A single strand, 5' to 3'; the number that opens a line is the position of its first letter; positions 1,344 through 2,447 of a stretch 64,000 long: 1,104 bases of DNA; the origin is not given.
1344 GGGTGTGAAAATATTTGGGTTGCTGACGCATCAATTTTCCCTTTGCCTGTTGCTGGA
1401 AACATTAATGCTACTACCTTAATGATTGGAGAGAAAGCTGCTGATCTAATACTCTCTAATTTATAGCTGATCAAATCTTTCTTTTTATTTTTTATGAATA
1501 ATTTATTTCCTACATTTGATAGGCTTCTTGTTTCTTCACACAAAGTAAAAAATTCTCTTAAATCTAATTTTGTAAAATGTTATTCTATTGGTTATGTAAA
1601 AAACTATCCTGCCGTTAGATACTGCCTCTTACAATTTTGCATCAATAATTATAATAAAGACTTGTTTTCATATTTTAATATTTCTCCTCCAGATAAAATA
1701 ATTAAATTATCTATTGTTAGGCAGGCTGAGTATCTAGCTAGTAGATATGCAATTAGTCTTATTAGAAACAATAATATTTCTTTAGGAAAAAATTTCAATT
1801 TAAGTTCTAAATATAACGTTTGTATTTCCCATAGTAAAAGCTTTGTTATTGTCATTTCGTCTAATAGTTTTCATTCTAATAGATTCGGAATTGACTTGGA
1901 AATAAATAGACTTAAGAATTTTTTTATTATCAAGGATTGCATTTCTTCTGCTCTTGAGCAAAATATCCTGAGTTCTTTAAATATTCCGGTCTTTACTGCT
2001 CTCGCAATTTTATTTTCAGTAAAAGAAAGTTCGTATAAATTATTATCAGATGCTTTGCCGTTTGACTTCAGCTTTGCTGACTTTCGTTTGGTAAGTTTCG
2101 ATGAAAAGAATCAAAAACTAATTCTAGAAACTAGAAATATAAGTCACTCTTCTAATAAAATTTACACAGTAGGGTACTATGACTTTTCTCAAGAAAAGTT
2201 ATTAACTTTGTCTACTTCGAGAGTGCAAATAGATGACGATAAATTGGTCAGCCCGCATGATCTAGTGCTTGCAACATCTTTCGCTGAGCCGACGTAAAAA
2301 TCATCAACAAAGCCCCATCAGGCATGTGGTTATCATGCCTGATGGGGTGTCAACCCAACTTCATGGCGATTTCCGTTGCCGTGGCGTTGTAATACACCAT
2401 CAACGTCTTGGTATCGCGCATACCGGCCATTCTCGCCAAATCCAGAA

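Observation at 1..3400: Low-GC island fragment carrying a PPTase and a GMC oxidoreductase, ending at a tyrosine integrase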

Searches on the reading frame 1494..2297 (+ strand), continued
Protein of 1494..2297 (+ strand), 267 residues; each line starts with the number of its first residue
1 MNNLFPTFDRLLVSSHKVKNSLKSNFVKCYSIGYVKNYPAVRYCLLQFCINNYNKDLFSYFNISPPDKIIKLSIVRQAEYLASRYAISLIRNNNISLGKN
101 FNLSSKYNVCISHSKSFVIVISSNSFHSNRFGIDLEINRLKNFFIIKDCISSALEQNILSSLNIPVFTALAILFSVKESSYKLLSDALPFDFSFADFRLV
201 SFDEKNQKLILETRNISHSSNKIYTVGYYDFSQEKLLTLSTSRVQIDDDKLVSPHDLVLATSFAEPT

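Call 72: find_homologous_proteins(query=window:1494-2294:+, max_evalue=0.001)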
Query window:1494-2294:+ (267 aa): 1 proteins with E <= 0.001 among 1100 candidates.
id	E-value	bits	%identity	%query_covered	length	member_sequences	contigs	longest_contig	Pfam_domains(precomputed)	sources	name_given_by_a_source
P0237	6.4e-166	568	100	100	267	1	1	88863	PF01648.26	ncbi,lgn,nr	ncbi:MAG: 4'-phosphopantetheinyl transferase superfamily protein [Cardiobacteriaceae bacterium]|nr:4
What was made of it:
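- Tried and rejected: The word-indexed search found only the query itself (call 72).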

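Call 76: find_related_loci(query=L001:798-4706:+, collection=metagenome_contigs, flank=10000)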
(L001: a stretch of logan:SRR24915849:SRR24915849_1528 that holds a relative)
Query L001:798-4706:+ (1303 aa) in metagenome_contigs; peptide patterns used: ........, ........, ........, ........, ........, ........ (x = any residue, [..] = any of these).
50 stretches matched a pattern, but none encodes a relative of the query by tblastn (E <= 1e-3).

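Call 78: search_protein_representatives(protein=window:1494-2294:+)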
Query: 267 residues. Proteins with E-value up to 0.001 (for the whole library): 345; up to 1e-10: 25; up to 1e-30: 1. The best 150 are listed.
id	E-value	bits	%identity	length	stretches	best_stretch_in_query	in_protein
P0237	2.0e-166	567.9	100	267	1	1-267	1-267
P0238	1.3e-17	80.6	36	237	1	26-241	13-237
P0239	2.6e-15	73.1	30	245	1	19-240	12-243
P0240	3.1e-15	72.8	32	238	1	25-238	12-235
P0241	3.9e-15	72.5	30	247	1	23-242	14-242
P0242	1.6e-14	70.5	32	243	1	22-228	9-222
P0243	3.2e-14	69.5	28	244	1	24-212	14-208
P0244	3.6e-14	69.3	32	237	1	25-240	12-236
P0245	1.2e-13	67.6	29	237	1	24-239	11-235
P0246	3.6e-13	66.1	28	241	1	18-213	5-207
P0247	3.9e-13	65.9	29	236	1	23-239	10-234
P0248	8.1e-13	64.9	29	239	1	31-233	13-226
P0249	8.3e-13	64.9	34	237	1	29-210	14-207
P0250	2.9e-12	63.1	32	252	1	24-219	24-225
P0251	3.6e-12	62.8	30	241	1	27-213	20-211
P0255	7.4e-12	61.8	34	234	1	43-238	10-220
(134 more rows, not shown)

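Call 79: list_cluster_members(proteins=[P0238, P0239, P0240, P0241, P0242, P0244, P0245, P0247, P0249, P0255])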
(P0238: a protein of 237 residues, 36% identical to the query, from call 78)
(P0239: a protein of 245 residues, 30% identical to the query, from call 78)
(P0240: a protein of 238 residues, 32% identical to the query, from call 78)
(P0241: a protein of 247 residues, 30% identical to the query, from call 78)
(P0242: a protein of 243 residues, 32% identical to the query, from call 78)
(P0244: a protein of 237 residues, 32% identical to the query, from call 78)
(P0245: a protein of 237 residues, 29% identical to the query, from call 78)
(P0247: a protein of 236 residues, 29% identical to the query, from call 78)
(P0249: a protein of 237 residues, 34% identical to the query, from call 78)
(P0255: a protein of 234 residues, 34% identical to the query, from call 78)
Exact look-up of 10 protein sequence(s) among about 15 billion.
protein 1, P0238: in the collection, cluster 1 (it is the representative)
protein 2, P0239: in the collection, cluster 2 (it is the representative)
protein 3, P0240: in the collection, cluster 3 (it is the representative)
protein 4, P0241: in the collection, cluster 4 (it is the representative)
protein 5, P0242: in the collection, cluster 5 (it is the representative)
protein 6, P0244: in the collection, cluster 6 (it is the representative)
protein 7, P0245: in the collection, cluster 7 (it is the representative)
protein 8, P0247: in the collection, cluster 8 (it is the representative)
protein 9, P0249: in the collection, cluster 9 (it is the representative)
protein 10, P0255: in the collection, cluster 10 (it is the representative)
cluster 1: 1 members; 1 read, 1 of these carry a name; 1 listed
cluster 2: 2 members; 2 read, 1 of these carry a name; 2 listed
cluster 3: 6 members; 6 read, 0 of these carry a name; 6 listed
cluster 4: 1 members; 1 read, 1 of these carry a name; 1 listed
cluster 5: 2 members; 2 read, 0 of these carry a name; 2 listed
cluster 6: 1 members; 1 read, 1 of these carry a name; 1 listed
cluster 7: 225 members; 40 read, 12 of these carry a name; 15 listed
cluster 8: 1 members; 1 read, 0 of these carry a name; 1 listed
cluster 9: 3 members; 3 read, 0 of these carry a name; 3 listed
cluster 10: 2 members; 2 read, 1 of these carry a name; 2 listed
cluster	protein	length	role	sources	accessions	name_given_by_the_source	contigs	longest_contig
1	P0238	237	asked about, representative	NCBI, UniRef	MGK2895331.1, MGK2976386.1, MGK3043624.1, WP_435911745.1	4'-phosphopantetheinyl transferase family protein [Klebsiella michiganensis] | 4'-phosphopantetheinyl transferase family protein n=1 Tax=Klebsiella michiganensis ...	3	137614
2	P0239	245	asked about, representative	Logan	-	-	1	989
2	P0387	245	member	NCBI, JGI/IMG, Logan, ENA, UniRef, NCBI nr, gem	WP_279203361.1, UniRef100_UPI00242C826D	4'-phosphopantetheinyl transferase family protein [Obesumbacterium proteus] | 4'-phosphopantetheinyl transferase family protein n=1 Tax=Obesumbacterium proteus ... | 4'-phosphopantetheinyl transferase superfamily protein [Obesumbacterium proteus]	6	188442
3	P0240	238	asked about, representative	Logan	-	-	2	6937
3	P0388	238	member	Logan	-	-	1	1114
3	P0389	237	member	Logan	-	-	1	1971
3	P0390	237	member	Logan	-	-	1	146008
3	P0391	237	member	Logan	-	-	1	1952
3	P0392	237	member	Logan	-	-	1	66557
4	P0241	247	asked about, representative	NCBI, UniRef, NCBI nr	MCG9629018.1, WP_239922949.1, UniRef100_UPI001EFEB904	4'-phosphopantetheinyl transferase superfamily protein [Vibrio mediterranei] | 4'-phosphopantetheinyl transferase family protein n=1 Tax=Vibrio mediterranei TaxID=689 ...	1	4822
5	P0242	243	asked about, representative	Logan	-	-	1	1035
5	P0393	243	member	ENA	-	-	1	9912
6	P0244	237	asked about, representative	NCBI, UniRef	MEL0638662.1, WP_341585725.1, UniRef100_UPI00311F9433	4'-phosphopantetheinyl transferase superfamily protein [Marinomonas sp. TI.3.20] | 4'-phosphopantetheinyl transferase family protein n=1 Tax=Marinomonas sp. TI.3.20 ...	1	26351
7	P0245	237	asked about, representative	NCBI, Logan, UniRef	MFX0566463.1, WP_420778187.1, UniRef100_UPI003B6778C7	4'-phosphopantetheinyl transferase [Kosakonia cowanii] | 4'-phosphopantetheinyl transferase family protein n=1 Tax=Kosakonia cowanii TaxID=208223 ...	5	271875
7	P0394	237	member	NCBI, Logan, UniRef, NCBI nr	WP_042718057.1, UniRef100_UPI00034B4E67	4'-phosphopantetheinyl transferase family protein [Kosakonia cowanii] | 4'-phosphopantetheinyl transferase family protein n=1 Tax=Kosakonia cowanii TaxID=208223 ... | 4'-phosphopantetheinyl transferase superfamily protein [Kosakonia cowanii]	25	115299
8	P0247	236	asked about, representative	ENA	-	-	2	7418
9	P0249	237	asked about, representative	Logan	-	-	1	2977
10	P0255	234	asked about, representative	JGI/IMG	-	enterobactin synthetase component D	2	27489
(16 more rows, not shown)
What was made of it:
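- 1494..2297 (+): EntD/Sfp-type 4'-phosphopantetheinyl transferase, 267 codons. The homologous body ends at about codon 241-249. The nearest relatives are EntD-type PPTases of Gammaproteobacteria at 28-36% identity (calls 78, 79).
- Tried and rejected: The exhaustive HMMER search gave relatives of at most 36% identity, namely EntD-type enzymes of Enterobacterales, Vibrio and Marinomonas (calls 78, 79).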

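Call 88: predict_structure(alignment_id=A2)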
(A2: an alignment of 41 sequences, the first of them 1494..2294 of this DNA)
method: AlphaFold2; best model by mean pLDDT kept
length: 267 residues; sequences in the alignment: 41
mean_pLDDT: 83.8   pTM: 0.82
mean pLDDT of the five models: 83.8, 83.2, 82.9, 82.9, 81.5
residues with pLDDT >= 90: 153; 70-90: 56; 50-70: 42; < 50: 16
segments of 3 or more residues with pLDDT < 50: 94-97, 259-266
pLDDT, mean of each block of 10 residues (from residue 1): 65 65 80 89 95 95 95 97 94 56 72 95 79 90 92 97 96 96 87 92 95 78 89 92 71 53 45
secondary structure, 60 per line:
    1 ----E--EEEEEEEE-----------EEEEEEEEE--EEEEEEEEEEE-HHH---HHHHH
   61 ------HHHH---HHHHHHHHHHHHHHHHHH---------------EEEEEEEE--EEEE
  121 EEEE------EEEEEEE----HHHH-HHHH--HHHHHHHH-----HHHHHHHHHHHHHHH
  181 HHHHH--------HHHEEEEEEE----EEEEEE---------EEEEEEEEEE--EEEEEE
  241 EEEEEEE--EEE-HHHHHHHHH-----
elements in order: E8-15 E27-35 E38-48 H56-60 H67-70 H74-91 E107-114 E117-124 E131-137 H142-145 H147-150 H153-160 H166-185 E197-203 E208-213 E223-232 E235-247 E250-252 H254-262

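Call 90: fold_search(model_id=the predicted structure, library=pdb)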
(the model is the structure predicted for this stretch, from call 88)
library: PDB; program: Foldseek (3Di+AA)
matches with E <= 10: 1410; with E <= 0.001: 36
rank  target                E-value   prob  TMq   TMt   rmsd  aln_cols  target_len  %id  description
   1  7bcz_C                6.8e-13  1.00  0.64  0.71   8.2       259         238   18  Structure of the 4'-phosphopantetheinyl transferase PcpS from Pseudomonas aeruginosa (released 2021-11-10)
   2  7bcz_B                1.2e-12  1.00  0.63  0.70   4.2       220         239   20  Structure of the 4'-phosphopantetheinyl transferase PcpS from Pseudomonas aeruginosa (released 2021-11-10)
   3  7bcz_A                3.2e-12  1.00  0.63  0.68   4.5       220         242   19  Structure of the 4'-phosphopantetheinyl transferase PcpS from Pseudomonas aeruginosa (released 2021-11-10)
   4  7b4r                  9.9e-10  1.00  0.51  0.61   5.2       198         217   17  Structure of the 4'-phosphopantetheinyl transferase PptAb from Mycobacterium abscessus in complex with Coenzyme A and N- (released 2021-11-10)
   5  4qjk                  9.9e-10  1.00  0.55  0.63   5.0       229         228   15  Crystal structure of M. tuberculosis phosphopantetheinyl transferase PptT (released 2014-07-16)
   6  6qwu                  1.6e-09  1.00  0.52  0.62   4.9       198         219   17  4'-phosphopantetheinyl transferase PptAb from Mycobacterium abscessus at pH 5.5 with Mn2+ and CoA. (released 2020-03-25)
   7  6qxr                  1.8e-09  1.00  0.52  0.62   4.9       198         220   17  4'-phosphopantetheinyl transferase PptAb from Mycobacterium abscessus at pH 8.5 with Mn2+ and CoA. (released 2020-03-25)
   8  6qyg                  1.9e-09  1.00  0.52  0.62   4.9       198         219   17  4'-phosphopantetheinyl transferase PptAb from Mycobacterium abscessus at pH 8.5 with Mg2+ and CoA. (released 2020-03-25)
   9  6qxq                  2.9e-09  1.00  0.51  0.61   5.1       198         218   17  4'-phosphopantetheinyl transferase PptAb from Mycobacterium abscessus at pH 7 with Mn2+ and CoA. (released 2020-03-25)
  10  4qvh_B                4.9e-09  1.00  0.56  0.27   5.8       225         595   14  Crystal structure of the essential Mycobacterium tuberculosis phosphopantetheinyl transferase PptT, solved as a fusion (released 2014-12-17)
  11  7bdw_A                4.9e-09  1.00  0.51  0.62   5.0       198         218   16  Crystal structure of mycobacterial PptAb in complex with ACP and compound 8918 (released 2021-11-10)
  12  6rcx_A                5.2e-09  1.00  0.52  0.62   4.9       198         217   17  Mycobacterial 4'-phosphopantetheinyl transferase PptAb in complex with the ACP domain of PpsC. (released 2020-04-15)
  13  4qjl                  7.0e-09  1.00  0.51  0.59   5.6       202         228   16  Crystal structure of M. ulcerans phosphopantetheinyl transferase MuPPT (released 2014-07-16)
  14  7ed0                  1.6e-08  1.00  0.52  0.60   4.6       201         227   15  Transferase from Mycobacterium tuberculosis (released 2022-03-16)
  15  6ct5_A                1.7e-08  1.00  0.51  0.61   5.8       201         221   14  PptT PAP(CoA) 8918 complex (released 2019-02-06)
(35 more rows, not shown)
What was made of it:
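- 1494..2297 (+): The AF2 model matches PcpS, PptT and Sfp (calls 88, 90).
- Checked: The AF2 model (pLDDT 83.8) matches the two-domain PPTases PcpS, PptT and Sfp (calls 88, 90).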

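Call 92: list_cluster_members(proteins=[P0001, P0117, P0237])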
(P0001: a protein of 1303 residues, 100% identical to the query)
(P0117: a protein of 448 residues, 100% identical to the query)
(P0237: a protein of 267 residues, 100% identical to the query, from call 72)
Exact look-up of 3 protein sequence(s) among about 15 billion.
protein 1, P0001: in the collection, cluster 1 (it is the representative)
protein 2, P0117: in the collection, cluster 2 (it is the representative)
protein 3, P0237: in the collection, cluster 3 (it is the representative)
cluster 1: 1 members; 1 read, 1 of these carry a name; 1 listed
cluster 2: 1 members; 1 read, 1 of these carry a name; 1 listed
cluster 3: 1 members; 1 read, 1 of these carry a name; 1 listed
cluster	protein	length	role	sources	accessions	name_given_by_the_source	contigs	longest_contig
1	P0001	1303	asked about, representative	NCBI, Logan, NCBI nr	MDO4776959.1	MAG: amino acid adenylation domain-containing protein [Cardiobacteriaceae bacterium] | amino acid adenylation domain-containing protein [Cardiobacteriaceae bacterium]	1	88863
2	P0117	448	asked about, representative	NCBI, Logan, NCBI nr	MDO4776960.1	MAG: serine hydroxymethyltransferase [Cardiobacteriaceae bacterium] | serine hydroxymethyltransferase [Cardiobacteriaceae bacterium]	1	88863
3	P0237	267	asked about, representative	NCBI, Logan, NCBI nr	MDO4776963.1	MAG: 4'-phosphopantetheinyl transferase superfamily protein [Cardiobacteriaceae bacterium] | 4'-phosphopantetheinyl transferase superfamily protein [Cardiobacteriaceae bacterium]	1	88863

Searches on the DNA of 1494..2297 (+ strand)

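Call 71: search_rna_families(source=L001, start=1, end=900, threshold=evalue, max_evalue=1)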
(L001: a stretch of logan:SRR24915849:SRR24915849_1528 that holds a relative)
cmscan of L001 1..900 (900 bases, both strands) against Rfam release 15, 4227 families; matches with E-value up to 1: 0.
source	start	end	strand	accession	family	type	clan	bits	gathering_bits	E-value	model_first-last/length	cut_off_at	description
